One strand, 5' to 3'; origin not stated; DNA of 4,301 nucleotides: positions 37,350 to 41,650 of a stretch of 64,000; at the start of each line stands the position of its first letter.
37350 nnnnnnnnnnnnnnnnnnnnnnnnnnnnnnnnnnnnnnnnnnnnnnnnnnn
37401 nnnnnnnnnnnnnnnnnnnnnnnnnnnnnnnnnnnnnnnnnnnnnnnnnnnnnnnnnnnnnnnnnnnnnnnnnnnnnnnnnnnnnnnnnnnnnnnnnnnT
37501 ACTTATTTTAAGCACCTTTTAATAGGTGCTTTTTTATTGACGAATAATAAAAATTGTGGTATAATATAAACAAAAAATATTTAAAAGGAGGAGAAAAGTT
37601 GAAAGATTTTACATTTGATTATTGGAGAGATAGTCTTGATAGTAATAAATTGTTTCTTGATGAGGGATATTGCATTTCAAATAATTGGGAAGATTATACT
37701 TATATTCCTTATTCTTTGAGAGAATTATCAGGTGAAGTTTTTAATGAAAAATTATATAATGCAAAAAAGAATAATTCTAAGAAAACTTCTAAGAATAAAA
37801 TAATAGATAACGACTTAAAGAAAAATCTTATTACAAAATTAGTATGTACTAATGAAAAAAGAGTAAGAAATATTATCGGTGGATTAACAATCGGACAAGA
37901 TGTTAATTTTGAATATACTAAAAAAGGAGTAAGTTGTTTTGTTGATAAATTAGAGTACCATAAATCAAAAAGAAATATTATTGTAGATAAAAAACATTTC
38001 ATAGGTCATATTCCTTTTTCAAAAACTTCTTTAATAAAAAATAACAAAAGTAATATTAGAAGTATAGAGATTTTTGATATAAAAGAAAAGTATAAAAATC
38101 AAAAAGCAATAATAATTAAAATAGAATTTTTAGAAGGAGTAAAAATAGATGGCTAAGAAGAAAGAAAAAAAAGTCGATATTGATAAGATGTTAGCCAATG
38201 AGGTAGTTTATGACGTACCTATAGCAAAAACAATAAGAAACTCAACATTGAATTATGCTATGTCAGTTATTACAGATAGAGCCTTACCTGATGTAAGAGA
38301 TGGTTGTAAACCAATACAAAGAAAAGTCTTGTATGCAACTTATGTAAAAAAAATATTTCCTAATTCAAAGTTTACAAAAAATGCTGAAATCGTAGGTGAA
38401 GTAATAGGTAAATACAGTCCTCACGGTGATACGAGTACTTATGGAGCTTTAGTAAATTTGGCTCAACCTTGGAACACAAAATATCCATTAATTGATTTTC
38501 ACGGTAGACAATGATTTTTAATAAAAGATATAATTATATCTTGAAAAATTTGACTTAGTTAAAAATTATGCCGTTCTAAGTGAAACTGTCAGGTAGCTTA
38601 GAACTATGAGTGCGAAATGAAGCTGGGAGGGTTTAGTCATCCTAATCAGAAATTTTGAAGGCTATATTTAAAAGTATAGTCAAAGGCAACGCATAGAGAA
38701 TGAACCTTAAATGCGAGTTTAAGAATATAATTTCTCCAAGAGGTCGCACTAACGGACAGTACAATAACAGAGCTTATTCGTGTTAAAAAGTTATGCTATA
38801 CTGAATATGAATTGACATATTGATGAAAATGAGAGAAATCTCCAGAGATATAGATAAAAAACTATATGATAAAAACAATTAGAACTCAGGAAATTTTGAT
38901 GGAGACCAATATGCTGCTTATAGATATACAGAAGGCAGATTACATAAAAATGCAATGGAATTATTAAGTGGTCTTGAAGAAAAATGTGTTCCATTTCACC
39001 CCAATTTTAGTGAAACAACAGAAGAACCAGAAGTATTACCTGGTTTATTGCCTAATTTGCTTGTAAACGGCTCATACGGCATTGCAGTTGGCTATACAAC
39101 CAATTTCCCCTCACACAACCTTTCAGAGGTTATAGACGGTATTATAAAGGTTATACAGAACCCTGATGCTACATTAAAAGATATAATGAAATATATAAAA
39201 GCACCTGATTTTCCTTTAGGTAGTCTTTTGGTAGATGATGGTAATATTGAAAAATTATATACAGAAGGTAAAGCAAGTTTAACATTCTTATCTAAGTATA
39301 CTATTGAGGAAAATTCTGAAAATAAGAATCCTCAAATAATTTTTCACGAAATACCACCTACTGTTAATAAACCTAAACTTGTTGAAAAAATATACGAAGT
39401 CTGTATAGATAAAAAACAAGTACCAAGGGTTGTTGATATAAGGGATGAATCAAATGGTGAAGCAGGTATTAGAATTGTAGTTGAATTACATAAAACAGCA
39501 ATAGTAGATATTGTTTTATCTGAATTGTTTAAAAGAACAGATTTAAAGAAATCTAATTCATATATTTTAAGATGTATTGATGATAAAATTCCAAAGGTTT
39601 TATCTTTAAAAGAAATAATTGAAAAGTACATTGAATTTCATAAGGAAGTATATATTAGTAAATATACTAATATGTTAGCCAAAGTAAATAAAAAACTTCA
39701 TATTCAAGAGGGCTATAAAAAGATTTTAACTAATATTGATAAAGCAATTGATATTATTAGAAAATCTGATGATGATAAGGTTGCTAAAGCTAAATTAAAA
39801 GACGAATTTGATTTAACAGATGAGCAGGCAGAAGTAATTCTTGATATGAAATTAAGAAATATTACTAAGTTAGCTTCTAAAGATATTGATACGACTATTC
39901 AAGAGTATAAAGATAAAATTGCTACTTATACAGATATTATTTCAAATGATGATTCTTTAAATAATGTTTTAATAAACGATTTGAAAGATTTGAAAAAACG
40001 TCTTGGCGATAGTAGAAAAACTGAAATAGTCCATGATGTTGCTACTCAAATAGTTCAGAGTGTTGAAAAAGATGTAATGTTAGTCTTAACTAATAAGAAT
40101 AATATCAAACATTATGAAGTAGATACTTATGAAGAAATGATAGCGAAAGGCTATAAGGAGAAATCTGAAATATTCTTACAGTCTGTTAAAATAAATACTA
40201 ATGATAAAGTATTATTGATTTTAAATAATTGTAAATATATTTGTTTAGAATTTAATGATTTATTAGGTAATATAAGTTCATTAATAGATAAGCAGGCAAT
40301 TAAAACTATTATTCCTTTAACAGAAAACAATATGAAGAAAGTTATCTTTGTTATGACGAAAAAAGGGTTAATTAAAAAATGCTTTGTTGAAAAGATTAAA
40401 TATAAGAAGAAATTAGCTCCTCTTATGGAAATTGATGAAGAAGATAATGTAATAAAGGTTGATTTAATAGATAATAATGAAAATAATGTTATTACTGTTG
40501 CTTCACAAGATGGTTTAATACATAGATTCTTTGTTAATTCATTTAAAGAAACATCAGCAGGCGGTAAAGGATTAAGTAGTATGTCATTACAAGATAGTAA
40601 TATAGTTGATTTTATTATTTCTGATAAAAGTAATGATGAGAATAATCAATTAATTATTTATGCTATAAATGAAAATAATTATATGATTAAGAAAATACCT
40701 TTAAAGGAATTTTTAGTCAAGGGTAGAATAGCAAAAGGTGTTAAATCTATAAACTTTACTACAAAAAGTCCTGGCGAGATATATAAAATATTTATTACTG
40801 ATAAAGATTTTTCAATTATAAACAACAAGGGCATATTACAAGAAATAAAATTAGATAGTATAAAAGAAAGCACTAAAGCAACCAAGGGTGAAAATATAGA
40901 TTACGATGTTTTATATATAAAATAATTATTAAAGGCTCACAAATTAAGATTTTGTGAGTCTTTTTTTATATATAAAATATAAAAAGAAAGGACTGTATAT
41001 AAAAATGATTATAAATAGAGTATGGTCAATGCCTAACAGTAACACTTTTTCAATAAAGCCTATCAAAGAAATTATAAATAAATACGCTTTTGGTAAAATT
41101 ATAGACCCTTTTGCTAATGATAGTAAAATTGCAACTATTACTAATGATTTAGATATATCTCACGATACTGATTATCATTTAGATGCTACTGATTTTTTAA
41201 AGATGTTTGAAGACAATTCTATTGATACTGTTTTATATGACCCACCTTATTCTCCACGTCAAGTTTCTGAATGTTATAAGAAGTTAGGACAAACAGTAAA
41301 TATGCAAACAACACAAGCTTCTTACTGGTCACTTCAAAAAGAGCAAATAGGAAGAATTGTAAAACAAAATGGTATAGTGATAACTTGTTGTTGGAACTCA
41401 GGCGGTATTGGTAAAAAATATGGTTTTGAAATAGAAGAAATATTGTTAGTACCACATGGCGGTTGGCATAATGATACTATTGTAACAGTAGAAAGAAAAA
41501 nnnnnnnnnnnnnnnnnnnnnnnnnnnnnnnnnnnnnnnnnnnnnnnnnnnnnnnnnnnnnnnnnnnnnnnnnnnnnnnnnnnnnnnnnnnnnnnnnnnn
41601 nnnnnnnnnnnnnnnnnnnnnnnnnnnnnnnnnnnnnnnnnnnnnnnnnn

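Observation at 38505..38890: gyrA is also interrupted by a ~386-nt intervening sequence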

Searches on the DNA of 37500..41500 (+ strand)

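Call 6: search_dna_similar(query=window:37500-41500:+, collection=phages, mode=distant, max_rows=20)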
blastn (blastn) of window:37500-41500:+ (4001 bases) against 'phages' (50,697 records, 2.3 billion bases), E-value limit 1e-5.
Records with a match: 46; places in all: 53; records where one place covers at least 80% of the query: 0.
Best place of each record, by identity: 80-90% 8; 60-80% 38.
By first word of the organism name: Staphylococcus 14; Bacillus 8; Erwinia 6; Yersinia 6; Streptococcus 2; Serratia 2; Bacteriophage 2; Croceibacter 2; uncultured 1; Geobacillus 1; and 2 more.
By host as written in the record: Staphylococcus aureus 8; - 7; Bacillus subtilis 4; Erwinia amylovora SNUABM_01 3; Erwinia amylovora 3; Staphylococcus pseudintermedius 2; Staphylococcus aureus ATCC 25923 2; Bacillus subtilis subsp. subtilis 168 2; and 12 more.
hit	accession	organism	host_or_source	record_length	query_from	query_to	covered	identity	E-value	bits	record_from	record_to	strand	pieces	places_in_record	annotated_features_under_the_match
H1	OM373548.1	Staphylococcus phage vB_SpsM-DH2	Staphylococcus pseudintermedius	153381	3506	4000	12%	72.6%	9e-72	279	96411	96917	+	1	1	record has no annotation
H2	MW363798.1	Staphylococcus phage LSA2308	Staphylococcus aureus ATCC 25923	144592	3512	4000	12%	73.0%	1e-75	291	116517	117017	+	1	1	hypothetical protein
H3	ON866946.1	Staphylococcus phage LSA2311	Staphylococcus aureus ATCC 25923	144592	3512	4000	12%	73.0%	1e-75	291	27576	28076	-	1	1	adenine-specific DNA methylase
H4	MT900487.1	Streptococcus phage 23TH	Streptococcus infantis 23TH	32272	3542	4000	11%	66.0%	2e-23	118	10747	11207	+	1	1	hypothetical protein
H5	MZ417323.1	Staphylococcus phage PG-2021_1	Staphylococcus epidermidis NCC 100655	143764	3637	4000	9%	73.6%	2e-55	224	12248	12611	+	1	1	record has no annotation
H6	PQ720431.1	Streptococcus phage Bonnie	Streptococcus suis 21171_DNR38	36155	3602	3993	10%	66.4%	3e-20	107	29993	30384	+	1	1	DNA methyltransferase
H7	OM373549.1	Staphylococcus phage vB_SpsS-DH5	Staphylococcus pseudintermedius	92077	3665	3999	8%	72.3%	7e-42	180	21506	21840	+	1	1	record has no annotation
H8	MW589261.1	Staphylococcus phage vB-SscS-F1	Mammaliicoccus sciuri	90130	3665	3999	8%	71.7%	3e-39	171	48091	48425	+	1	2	hypothetical protein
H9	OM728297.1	Bacillus phage vB_BsuM-Goe21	Bacillus subtilis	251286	1025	1361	8%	69.3%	7e-23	117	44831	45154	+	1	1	hypothetical protein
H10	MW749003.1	Bacillus phage vB_BspM_Internexus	Bacillus sp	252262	1118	1455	8%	69.0%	3e-21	112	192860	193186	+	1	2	putative topoisomerase IV subunit A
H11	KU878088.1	Bacillus phage AR9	Bacillus subtilis subsp. subtilis 168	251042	1118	1455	8%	68.7%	3e-20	107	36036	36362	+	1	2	DNA gyrase subunit A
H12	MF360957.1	Bacillus phage PBS1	Bacillus subtilis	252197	1118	1455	8%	68.7%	3e-20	107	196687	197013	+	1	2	234: hypothetical protein | 235: topoisomerase IV subunit A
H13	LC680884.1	Bacillus phage PBS1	Bacillus subtilis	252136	1118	1455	8%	68.7%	3e-20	107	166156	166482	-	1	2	gyrA: DNA gyrase subunit A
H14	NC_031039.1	Bacillus phage AR9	Bacillus subtilis subsp. subtilis 168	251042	1118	1455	8%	68.7%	3e-20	107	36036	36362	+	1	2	DNA topoisomerase II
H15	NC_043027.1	Bacillus phage PBS1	Bacillus subtilis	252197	1118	1455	8%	68.7%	3e-20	107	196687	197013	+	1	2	234: hypothetical protein | 235: DNA topoisomerase II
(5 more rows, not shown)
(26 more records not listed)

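Call 7: get_annotated_region(hit=H11, flank=3000)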
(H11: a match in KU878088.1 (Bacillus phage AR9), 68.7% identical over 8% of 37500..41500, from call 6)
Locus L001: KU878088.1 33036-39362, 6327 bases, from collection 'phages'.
description: Bacillus phage AR9, complete genome.
organism: Bacillus phage AR9 (NCBI taxid 1815509)
taxonomy: Viruses; Duplodnaviria; Heunggongvirae; Uroviricota; Caudoviricetes; Takahashivirus; Takahashivirus PBS1
host: Bacillus subtilis subsp. subtilis 168; source: -; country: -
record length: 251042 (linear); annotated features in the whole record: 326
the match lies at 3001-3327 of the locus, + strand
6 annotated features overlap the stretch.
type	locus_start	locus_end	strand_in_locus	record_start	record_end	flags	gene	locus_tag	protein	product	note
CDS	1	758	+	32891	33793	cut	-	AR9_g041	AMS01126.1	Zn finger protein of DnaJ family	-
CDS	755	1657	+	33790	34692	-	-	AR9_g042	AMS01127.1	Zn finger protein of DnaJ family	-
CDS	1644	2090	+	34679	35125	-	-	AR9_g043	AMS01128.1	hypothetical protein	-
CDS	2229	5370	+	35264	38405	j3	-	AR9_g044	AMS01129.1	DNA gyrase subunit A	cd00187 - DNA topoisomerase subtype IIA, pfam03989 -DNA gyrase C- terminal domain, beta-propeller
CDS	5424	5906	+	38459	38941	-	-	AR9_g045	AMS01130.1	hypothetical protein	-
CDS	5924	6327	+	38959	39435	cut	-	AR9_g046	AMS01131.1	hypothetical protein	-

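Call 8: get_annotated_region(hit=H12, flank=3000)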
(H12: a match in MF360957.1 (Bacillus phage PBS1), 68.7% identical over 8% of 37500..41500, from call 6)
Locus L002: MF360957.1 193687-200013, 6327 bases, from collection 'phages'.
description: Bacillus phage PBS1, complete genome.
organism: Bacillus phage PBS1 (NCBI taxid 2884423)
taxonomy: Viruses; Duplodnaviria; Heunggongvirae; Uroviricota; Caudoviricetes; Takahashivirus; Takahashivirus PBS1
host: Bacillus subtilis; source: obtained from Felix D'Herrelle Reference Center; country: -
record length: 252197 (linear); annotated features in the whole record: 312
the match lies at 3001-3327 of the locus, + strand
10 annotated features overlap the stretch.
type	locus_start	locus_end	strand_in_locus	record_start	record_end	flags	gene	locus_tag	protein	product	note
CDS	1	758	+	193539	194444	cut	228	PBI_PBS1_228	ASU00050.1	DNA-binding domain-containing protein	-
CDS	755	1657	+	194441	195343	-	229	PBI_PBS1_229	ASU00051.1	hypothetical protein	-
CDS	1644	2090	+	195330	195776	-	230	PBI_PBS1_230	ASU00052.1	hypothetical protein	-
CDS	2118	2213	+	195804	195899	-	231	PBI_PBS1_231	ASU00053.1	hypothetical protein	-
CDS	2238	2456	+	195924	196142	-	232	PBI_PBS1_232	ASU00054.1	topoisomerase IV subunit A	-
CDS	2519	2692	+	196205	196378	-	233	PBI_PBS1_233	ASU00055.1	hypothetical protein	-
CDS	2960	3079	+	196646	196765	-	234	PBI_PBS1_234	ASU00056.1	hypothetical protein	-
CDS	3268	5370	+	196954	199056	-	235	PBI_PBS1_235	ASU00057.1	topoisomerase IV subunit A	-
CDS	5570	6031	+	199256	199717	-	236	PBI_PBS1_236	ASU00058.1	hypothetical protein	-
CDS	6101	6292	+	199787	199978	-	237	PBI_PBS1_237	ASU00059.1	hypothetical protein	-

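Call 9: get_annotated_region(hit=H9, flank=3000)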
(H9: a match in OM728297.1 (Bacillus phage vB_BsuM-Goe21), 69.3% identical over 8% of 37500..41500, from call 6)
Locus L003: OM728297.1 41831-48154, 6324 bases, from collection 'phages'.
description: Bacillus phage vB_BsuM-Goe21, complete genome.
organism: Bacillus phage vB_BsuM-Goe21 (NCBI taxid 3026978)
taxonomy: Viruses; Duplodnaviria; Heunggongvirae; Uroviricota; Caudoviricetes; Takahashivirus
host: Bacillus subtilis; source: sewage; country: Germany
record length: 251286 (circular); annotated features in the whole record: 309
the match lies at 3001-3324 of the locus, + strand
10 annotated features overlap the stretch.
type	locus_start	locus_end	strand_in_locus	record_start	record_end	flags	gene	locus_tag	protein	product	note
CDS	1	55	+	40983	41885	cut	-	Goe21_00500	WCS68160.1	hypothetical protein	-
CDS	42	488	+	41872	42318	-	-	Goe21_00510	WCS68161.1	hypothetical protein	-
CDS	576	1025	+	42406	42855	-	-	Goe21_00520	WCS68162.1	hypothetical protein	-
CDS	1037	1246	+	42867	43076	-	-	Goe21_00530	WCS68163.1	hypothetical protein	-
CDS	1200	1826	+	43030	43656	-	-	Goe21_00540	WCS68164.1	hypothetical protein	-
CDS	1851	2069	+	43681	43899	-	gyrA_1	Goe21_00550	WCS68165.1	DNA gyrase subunit A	-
CDS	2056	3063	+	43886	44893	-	-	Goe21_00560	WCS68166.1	hypothetical protein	-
CDS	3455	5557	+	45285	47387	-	gyrA_2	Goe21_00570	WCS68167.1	DNA gyrase subunit A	-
CDS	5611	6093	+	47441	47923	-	-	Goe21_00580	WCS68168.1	hypothetical protein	-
CDS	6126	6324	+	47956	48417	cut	-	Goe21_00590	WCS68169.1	hypothetical protein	-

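Call 12: search_rna_families(sources=[L001, L003], threshold=evalue, max_evalue=1, show_alignments=2)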
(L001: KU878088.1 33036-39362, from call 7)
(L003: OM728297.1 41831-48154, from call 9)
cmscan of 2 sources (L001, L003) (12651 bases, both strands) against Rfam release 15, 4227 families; matches with E-value up to 1: 0.
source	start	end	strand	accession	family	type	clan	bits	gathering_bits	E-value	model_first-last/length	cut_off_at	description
